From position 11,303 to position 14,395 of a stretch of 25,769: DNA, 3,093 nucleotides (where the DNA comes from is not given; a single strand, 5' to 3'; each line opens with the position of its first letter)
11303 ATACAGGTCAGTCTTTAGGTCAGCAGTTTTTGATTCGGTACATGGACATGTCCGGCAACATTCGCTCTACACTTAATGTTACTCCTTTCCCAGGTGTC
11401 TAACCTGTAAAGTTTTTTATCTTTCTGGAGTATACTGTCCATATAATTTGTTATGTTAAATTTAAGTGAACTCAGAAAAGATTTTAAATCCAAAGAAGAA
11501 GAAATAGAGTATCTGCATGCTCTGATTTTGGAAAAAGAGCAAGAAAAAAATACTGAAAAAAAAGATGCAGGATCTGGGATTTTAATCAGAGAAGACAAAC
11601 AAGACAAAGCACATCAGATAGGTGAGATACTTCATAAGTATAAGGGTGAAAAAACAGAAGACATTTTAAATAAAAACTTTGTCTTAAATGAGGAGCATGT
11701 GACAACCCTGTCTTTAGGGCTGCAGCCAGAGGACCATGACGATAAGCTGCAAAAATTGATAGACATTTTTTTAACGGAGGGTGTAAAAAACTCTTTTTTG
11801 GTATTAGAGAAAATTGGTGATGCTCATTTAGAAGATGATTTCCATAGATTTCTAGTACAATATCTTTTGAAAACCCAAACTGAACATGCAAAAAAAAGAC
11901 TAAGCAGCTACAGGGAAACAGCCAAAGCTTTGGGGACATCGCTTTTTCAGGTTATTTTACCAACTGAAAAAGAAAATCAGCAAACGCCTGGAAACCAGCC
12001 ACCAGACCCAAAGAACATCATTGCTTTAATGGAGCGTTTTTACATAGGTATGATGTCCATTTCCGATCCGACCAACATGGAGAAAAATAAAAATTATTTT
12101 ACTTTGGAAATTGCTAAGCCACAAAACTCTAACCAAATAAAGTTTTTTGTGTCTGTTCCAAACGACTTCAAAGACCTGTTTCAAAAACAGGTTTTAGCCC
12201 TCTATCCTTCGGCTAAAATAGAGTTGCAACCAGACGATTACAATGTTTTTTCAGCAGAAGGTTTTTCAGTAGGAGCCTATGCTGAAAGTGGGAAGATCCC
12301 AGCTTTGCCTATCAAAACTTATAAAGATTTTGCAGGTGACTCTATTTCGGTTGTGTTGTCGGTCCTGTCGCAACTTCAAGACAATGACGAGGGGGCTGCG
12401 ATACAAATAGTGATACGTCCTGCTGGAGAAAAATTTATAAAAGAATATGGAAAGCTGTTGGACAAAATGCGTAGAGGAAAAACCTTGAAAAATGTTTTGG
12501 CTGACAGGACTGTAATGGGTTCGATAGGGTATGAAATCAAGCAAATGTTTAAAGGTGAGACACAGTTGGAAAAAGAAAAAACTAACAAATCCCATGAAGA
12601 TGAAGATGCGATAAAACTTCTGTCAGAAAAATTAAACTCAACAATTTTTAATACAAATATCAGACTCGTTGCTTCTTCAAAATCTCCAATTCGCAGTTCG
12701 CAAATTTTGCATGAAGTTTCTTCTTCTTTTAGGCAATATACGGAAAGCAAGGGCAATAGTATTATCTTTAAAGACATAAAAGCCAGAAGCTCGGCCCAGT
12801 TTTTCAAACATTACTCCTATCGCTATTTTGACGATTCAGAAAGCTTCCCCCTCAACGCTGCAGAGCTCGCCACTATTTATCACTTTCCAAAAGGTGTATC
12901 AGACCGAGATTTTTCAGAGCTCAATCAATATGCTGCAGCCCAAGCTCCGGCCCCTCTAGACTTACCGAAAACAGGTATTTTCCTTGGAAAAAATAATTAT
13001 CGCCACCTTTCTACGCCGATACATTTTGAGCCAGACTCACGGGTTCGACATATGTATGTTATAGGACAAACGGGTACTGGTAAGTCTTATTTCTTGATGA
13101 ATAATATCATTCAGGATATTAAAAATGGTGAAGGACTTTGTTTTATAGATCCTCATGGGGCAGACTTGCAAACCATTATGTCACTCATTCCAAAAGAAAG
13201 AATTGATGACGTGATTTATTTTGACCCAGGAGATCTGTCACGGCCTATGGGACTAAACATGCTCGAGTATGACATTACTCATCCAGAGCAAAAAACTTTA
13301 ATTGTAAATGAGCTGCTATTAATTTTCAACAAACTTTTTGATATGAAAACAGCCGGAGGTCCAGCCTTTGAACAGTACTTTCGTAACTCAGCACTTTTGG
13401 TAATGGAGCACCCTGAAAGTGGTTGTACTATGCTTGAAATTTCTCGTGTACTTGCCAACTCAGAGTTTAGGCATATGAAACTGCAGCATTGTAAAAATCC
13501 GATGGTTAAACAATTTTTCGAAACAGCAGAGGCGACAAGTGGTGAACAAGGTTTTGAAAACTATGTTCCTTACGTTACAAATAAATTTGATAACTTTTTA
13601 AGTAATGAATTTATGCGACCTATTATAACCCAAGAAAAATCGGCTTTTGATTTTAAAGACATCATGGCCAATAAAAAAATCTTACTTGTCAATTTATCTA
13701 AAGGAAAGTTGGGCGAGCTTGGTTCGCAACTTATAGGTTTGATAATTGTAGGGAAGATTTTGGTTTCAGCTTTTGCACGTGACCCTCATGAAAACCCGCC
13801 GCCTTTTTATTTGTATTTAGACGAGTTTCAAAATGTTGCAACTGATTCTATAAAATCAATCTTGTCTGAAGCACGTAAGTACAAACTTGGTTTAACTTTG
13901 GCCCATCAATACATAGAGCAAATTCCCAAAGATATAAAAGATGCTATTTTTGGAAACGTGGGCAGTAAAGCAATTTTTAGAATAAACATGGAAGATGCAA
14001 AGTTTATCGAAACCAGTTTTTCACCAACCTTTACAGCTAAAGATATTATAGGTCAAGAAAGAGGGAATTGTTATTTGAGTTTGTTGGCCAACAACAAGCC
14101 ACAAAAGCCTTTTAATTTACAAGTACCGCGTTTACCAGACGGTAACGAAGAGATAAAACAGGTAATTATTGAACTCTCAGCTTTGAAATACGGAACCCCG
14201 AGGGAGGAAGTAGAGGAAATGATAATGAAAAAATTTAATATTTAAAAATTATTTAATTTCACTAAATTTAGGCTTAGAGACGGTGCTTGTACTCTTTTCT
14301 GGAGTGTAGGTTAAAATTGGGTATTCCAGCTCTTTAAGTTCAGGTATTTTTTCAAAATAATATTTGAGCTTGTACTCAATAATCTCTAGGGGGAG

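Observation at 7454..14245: Co-directional operon: 2-TM protein, bPH membrane protein, giant peptidoglycan-binding Ig-repeat surface protein and VirB4/VirD4-like ATPase. Candidate cell-surface secretion or host-attachment system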

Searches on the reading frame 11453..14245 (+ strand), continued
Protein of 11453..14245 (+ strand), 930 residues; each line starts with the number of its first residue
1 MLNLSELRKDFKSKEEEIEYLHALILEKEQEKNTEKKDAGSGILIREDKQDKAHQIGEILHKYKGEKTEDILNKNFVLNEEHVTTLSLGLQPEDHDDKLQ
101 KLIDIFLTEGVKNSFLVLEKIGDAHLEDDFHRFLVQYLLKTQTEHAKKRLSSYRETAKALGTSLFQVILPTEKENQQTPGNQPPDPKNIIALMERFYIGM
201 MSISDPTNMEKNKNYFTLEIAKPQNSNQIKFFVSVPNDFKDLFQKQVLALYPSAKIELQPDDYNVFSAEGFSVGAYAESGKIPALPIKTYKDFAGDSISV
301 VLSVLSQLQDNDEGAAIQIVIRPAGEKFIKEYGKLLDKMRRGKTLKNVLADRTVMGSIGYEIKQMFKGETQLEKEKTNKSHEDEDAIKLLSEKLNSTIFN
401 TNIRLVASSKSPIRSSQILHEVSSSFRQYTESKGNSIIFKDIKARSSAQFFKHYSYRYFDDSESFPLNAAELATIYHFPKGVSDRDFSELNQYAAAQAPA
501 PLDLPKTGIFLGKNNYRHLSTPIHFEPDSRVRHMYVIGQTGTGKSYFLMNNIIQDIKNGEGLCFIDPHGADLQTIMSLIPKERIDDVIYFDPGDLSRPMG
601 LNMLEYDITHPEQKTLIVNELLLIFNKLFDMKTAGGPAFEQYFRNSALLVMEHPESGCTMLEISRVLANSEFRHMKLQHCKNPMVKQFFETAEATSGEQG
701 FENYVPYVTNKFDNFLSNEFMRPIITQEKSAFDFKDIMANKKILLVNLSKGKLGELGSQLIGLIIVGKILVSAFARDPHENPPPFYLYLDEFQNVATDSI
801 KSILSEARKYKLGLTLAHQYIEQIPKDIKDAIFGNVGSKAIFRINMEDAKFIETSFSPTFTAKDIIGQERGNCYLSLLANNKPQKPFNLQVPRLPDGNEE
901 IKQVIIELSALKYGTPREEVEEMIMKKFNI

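Call 94: search_dna_similar(query=window:11453-14245:+, collection=plasmids, mode=protein, max_evalue=0.001, max_rows=25)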
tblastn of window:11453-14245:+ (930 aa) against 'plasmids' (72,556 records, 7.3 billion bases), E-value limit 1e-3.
Records with a match: 441; places in all: 447; records where one place covers at least 80% of the query: 0.
Best place of each record, by identity: <60% 441.
By first word of the organism name: Bacillus 265; Streptomyces 33; Clostridium 26; Natrinema 13; Sulfolobus 11; Haladaptatus 9; Lactobacillus 8; Paenibacillus 6; Halalkalicoccus 5; Halomontanus 4; and 48 more.
By predicted mobility (MOB-suite, as given by PLSDB): non-mobilizable 328; conjugative 105; mobilizable 8.
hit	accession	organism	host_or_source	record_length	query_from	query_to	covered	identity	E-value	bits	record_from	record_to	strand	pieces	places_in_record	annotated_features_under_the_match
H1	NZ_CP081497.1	Streptomyces sp. BHT-5-2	whole organism,plant soil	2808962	242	914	72%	25.3%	4e-35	153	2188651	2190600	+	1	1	none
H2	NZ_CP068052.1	Peribacillus psychrosaccharolyticus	-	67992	213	891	73%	21.9%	2e-17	96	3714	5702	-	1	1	DUF87 domain-containing protein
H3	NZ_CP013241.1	Clostridium sporogenes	Microbial isolate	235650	229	820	64%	21.9%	3e-10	72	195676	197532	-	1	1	ATP-binding protein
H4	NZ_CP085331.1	Haladaptatus salinisoli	cell culture,saline soil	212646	386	922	58%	24.0%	6e-24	117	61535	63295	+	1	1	type IV secretion system DNA-binding domain-containing protein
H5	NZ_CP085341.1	Haladaptatus halobius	cell culture,saline soil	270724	386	922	58%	23.5%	2e-23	115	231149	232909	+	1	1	type IV secretion system DNA-binding domain-containing protein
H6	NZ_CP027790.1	Bacillus licheniformis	Cell culture,Manure compost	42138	347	916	61%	21.3%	9e-8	64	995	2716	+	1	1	ABC transporter ATP-binding protein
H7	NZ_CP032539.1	Bacillus licheniformis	Cell culture,Maotai Daqu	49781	347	916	61%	21.3%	9e-8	64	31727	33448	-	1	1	ABC transporter ATP-binding protein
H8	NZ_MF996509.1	Bacillus glycinifermentans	-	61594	347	916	61%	21.3%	9e-8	64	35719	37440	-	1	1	ABC transporter ATP-binding protein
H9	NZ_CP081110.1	Sulfitobacter mediterraneus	-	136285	505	888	41%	31.4%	3e-44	182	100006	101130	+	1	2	type IV secretion system DNA-binding domain-containing protein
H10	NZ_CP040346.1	Bacillus albus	Apostichopus japonicus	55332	326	887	60%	21.4%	4e-13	82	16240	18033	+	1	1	ATP-binding protein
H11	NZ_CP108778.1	Embleya sp. NBC_00896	-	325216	467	889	45%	27.8%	8e-35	152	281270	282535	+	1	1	type IV secretory system conjugative DNA transfer family protein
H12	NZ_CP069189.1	Haloterrigena salifodinae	Salt Microbe,Salt Mine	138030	503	915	44%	27.7%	5e-31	140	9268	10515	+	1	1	TraM recognition domain-containing protein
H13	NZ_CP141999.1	Bacillus subtilis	single cell,fermented soybean food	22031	359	864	54%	22.4%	3e-6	59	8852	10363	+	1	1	hypothetical protein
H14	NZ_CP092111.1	Bacillus velezensis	Homo sapiens,whole organism,feces from ...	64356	359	864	54%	22.4%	3e-6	59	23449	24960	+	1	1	hypothetical protein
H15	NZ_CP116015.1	Bacillus velezensis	cell culture,Ganjang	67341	359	864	54%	22.4%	3e-6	59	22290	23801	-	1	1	hypothetical protein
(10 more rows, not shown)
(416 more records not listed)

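Call 95: get_annotated_region(hit=H2, flank=9000)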
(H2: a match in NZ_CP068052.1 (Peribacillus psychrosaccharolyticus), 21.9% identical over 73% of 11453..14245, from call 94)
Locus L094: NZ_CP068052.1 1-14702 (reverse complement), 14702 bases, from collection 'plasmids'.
description: Peribacillus psychrosaccharolyticus strain FDAARGOS_1161 plasmid unnamed, complete sequence
organism: Peribacillus psychrosaccharolyticus (NCBI taxid 1407)
taxonomy: Bacteria; Bacillota; Bacilli; Bacillales; Bacillaceae; Peribacillus; Peribacillus psychrosaccharolyticus
host: -; source: -; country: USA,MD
typing (MOB-suite, as given by PLSDB): non-mobilizable
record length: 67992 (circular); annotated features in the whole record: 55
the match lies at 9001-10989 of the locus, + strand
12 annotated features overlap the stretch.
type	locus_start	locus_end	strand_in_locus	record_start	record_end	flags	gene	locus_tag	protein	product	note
CDS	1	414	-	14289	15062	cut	-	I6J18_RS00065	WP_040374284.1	ParA family protein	-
CDS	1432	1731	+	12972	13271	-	-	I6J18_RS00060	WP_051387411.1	hypothetical protein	-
CDS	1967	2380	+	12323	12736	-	-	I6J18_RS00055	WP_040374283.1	hypothetical protein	-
CDS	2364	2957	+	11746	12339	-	-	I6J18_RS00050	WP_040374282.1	hypothetical protein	-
CDS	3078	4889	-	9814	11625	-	-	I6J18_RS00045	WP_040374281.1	hypothetical protein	-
CDS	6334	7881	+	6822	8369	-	-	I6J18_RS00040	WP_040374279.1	primase C-terminal domain-containing protein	-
CDS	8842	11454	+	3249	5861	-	-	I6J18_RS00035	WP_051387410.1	DUF87 domain-containing protein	-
CDS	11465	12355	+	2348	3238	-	-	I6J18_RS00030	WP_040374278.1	replication-relaxation family protein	-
CDS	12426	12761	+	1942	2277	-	-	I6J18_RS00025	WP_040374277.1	hypothetical protein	-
CDS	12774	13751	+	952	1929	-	-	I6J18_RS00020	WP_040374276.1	conjugal transfer protein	-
CDS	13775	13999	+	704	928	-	-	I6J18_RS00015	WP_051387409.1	hypothetical protein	-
CDS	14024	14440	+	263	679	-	-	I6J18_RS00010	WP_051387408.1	TcpE family conjugal transfer membrane protein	-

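Call 96: get_annotated_region(hit=H1, flank=9000)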
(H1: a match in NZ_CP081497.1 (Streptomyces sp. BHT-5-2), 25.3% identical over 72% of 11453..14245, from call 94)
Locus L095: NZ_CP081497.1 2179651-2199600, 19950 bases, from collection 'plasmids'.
description: Streptomyces sp. BHT-5-2 plasmid p1, complete sequence
organism: Streptomyces sp. BHT-5-2 (NCBI taxid 2866715)
taxonomy: Bacteria; Actinomycetota; Actinomycetes; Kitasatosporales; Streptomycetaceae; Streptomyces; Streptomyces sp. BHT-5-2
host: -; source: whole organism,plant soil; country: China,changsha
typing (MOB-suite, as given by PLSDB): non-mobilizable
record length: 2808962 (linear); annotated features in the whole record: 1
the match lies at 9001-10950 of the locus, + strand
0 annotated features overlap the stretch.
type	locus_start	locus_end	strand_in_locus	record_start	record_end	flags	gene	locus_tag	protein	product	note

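Call 98: search_protein_families(library=pfam, proteins=[L094:8842-11454:+, L094:11465-12355:+, L094:12426-12761:+, L094:12774-13751:+, L094:14024-14440:+], max_evalue=0.01)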
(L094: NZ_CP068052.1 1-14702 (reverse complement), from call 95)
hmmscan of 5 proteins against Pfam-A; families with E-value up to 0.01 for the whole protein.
L094:8842-11454:+ (870 aa): 3 families
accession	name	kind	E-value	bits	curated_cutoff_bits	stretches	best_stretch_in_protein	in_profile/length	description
PF01935.23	DUF87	-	3.1e-08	34.4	23.2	1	326-580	3-217/220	Helicase HerA, central domain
PF10412.15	TrwB_AAD_bind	-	6.3e-05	22.5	20.5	1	577-684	222-327/387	Type IV secretion-system coupling protein DNA-binding domain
PF12696.13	TraG-D_C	-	0.0013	19.1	22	1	606-676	4-75/126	TraM recognition site of TraD and TraG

L094:11465-12355:+ (296 aa): 1 family
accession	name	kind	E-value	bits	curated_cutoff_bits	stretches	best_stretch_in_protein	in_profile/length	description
PF13814.12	Replic_Relax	-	4.8e-09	37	25.3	1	39-215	25-183/191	Replication-relaxation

L094:12426-12761:+ (111 aa): 0 families

L094:12774-13751:+ (325 aa): 1 family
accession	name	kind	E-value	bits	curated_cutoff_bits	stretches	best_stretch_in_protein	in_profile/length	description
PF12642.13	TpcC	-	9e-33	114.4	27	1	70-320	1-231/231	Conjugative transposon protein TcpC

L094:14024-14440:+ (138 aa): 1 family
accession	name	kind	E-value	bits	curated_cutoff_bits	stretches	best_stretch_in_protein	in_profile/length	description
PF12648.12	TcpE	-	2.5e-18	66.8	29.9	1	8-106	1-97/100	TcpE family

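Call 100: get_annotated_region(hit=H10, flank=9000)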
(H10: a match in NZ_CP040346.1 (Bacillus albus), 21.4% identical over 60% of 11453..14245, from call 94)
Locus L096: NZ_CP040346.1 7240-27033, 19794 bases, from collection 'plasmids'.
description: Bacillus albus strain DLOU-Yingkou plasmid unnamed2, complete sequence
organism: Bacillus albus (NCBI taxid 2026189)
taxonomy: Bacteria; Bacillota; Bacilli; Bacillales; Bacillaceae; Bacillus; Bacillus albus
host: -; source: Apostichopus japonicus; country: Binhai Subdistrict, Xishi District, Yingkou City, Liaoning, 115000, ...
typing (MOB-suite, as given by PLSDB): non-mobilizable; replicon rep_cluster_1396
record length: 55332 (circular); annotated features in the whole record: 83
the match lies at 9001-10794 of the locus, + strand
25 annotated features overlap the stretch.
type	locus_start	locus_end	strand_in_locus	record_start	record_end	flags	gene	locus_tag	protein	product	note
CDS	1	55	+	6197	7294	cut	-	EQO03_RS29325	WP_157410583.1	siphovirus ReqiPepy6 Gp37-like family protein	-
CDS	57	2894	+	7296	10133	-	-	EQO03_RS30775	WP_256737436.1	hypothetical protein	-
CDS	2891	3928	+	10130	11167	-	-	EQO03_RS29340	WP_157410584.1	hypothetical protein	-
CDS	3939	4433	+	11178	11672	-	-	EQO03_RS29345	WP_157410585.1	hypothetical protein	-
CDS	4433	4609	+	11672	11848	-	-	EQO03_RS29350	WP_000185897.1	XkdX family protein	-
CDS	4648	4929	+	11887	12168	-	-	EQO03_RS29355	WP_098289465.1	hypothetical protein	-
CDS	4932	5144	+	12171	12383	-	-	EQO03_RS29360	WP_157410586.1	hypothetical protein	-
CDS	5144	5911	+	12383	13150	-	-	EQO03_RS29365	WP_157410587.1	N-acetylmuramoyl-L-alanine amidase C-terminal domain-containing protein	-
CDS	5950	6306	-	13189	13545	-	-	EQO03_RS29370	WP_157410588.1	YolD-like family protein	-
CDS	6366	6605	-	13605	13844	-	-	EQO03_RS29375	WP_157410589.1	hypothetical protein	-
CDS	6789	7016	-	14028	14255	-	-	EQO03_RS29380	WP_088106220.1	helix-turn-helix transcriptional regulator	-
CDS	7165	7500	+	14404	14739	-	-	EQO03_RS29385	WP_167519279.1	hypothetical protein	-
CDS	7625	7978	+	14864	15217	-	-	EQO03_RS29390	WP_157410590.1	glycosyltransferase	-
CDS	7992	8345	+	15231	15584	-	-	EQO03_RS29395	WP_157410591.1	hypothetical protein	-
CDS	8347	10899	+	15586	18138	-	-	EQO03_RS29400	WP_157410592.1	ATP-binding protein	-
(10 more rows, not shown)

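Call 101: search_protein_families(library=pfam, proteins=[L004:3224-3580:+, L092:5073-5405:+, L093:665-1036:+, L093:1043-1408:+, L092:5443-6105:+, L093:1986-2741:+], max_evalue=1)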
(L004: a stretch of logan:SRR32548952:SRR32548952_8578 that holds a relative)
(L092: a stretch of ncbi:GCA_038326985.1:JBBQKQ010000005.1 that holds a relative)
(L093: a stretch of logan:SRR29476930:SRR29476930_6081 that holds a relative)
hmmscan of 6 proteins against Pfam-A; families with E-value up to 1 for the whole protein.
L004:3224-3580:+ (118 aa): 1 family
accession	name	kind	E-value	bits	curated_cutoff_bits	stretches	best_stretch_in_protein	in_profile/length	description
PF06837.17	Fijivirus_P9-2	-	0.1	12.7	27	1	63-114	50-102/178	Fijivirus P9-2 protein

L092:5073-5405:+ (110 aa): 1 family
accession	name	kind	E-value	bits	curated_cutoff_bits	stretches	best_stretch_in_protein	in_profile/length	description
PF01741.23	MscL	-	0.016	16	27.4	1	24-70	53-95/123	Large-conductance mechanosensitive channel, MscL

L093:665-1036:+ (123 aa): 0 families

L093:1043-1408:+ (121 aa): 1 family
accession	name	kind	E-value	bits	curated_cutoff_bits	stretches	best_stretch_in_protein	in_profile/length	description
PF00507.24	Oxidored_q4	-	0.02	15.5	23.3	1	56-110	33-85/99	NADH-ubiquinone/plastoquinone oxidoreductase, chain 3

L092:5443-6105:+ (220 aa): 2 families
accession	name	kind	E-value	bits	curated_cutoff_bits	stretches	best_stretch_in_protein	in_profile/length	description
PF03703.20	bPH_2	-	0.005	17.5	22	1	93-139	19-61/78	Bacterial PH domain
PF12420.13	DUF3671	-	0.27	11.1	34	1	19-74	161-216/223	Fam-L, Fam-M like protein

L093:1986-2741:+ (251 aa): 1 family
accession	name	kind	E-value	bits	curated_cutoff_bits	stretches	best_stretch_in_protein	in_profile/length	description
PF14470.12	bPH_3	-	0.0046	17.8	23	1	84-154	20-90/95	Bacterial PH domain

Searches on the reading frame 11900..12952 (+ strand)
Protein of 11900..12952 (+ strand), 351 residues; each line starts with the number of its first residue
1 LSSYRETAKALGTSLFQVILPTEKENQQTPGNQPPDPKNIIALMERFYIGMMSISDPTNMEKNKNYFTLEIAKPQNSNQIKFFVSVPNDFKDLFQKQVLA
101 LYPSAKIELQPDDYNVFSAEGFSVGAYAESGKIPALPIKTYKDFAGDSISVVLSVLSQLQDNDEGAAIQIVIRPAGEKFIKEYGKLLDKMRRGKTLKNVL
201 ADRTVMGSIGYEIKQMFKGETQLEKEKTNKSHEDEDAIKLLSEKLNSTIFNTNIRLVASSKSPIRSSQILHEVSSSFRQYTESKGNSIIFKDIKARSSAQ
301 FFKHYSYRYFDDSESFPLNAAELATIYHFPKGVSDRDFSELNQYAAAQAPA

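Call 86: predict_structure(alignment_id=A4)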
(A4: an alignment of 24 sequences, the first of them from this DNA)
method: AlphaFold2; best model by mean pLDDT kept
length: 351 residues; sequences in the alignment: 24
mean_pLDDT: 82.1   pTM: 0.82
mean pLDDT of the five models: 82.1, 81.3, 79.5, 79.4, 78.8
residues with pLDDT >= 90: 161; 70-90: 111; 50-70: 57; < 50: 22
segments of 3 or more residues with pLDDT < 50: 26-32, 206-208, 225-227, 346-351
pLDDT, mean of each block of 10 residues (from residue 1): 60 89 55 67 91 71 78 91 93 93 90 88 95 91 85 92 93 87 89 80 56 56 51 85 90 96 96 95 91 92 92 92 91 67 52 35
secondary structure, 60 per line:
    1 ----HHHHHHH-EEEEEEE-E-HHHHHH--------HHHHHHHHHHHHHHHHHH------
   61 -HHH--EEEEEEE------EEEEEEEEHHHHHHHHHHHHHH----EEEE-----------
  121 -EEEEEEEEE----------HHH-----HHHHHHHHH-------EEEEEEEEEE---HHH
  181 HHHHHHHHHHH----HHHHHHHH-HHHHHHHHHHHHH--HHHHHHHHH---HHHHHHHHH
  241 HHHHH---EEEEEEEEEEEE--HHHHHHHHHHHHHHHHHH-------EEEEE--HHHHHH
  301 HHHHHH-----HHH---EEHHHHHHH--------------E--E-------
elements in order: H5-11 E13-19 H23-28 H37-54 E67-73 E80-87 H88-101 E106-109 E122-130 H149-157 E165-174 H178-191 H196-203 H205-217 H220-228 H232-245 E249-260 H263-280 E288-292 H295-306 H320-326

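Call 103: search_dna_similar(query=window:11900-12952:+, collection=plasmids, mode=protein, max_evalue=0.01, max_rows=25)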
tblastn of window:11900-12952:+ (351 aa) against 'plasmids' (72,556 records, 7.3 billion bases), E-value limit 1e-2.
Records with a match: 2; places in all: 2; records where one place covers at least 80% of the query: 1.
Best place of each record, by identity: <60% 2.
By first word of the organism name: Natrinema 1; Halobaculum 1.
By predicted mobility (MOB-suite, as given by PLSDB): non-mobilizable 2.
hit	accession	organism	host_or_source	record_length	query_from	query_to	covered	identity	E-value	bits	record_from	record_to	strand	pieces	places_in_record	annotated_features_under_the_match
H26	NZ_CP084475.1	Natrinema sp. DC36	cell culture,sediment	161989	51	330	80%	21.6%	2e-3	47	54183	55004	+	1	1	hypothetical protein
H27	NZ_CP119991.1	Halobaculum marinum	cell culture,sediment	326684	61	351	83%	20.7%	4e-3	47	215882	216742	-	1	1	hypothetical protein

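Call 104: get_annotated_region(hit=H26, flank=8000)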
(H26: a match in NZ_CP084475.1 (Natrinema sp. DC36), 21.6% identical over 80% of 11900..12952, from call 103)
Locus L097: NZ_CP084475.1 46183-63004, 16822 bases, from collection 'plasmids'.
description: Natrinema sp. DC36 plasmid unnamed3, complete sequence
organism: Natrinema sp. DC36 (NCBI taxid 2878680)
taxonomy: Archaea; Euryarchaeota; Halobacteria; Halobacteriales; Natrialbaceae; Natrinema; Natrinema sp. DC36
host: -; source: cell culture,sediment; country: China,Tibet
typing (MOB-suite, as given by PLSDB): non-mobilizable; mating-pair formation MPF_T
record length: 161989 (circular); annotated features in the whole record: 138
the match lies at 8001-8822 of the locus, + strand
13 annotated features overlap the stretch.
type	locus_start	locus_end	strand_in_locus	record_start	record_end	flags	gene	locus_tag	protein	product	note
CDS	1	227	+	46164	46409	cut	-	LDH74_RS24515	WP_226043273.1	hypothetical protein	-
CDS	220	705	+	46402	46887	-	-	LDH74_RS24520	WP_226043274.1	pilin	-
CDS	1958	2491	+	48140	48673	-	-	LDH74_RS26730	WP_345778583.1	hypothetical protein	-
CDS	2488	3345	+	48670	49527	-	-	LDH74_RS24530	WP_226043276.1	hypothetical protein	-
CDS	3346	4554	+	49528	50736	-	-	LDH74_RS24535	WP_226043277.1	hypothetical protein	-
CDS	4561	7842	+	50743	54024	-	-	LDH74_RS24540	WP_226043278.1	conjugal transfer protein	-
CDS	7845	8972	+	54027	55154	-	-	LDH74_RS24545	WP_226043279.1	hypothetical protein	-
CDS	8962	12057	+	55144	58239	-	-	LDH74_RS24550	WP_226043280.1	type IV secretory system conjugative DNA transfer family protein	-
CDS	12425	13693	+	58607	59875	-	-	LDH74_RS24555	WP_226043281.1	hypothetical protein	-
CDS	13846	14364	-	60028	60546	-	-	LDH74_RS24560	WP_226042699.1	hypothetical protein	-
CDS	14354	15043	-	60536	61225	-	-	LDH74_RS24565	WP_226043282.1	nucleotidyltransferase domain-containing protein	-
CDS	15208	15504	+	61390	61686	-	-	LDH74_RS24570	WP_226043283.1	hypothetical protein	-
CDS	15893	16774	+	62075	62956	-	-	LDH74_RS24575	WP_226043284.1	DNA-binding protein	-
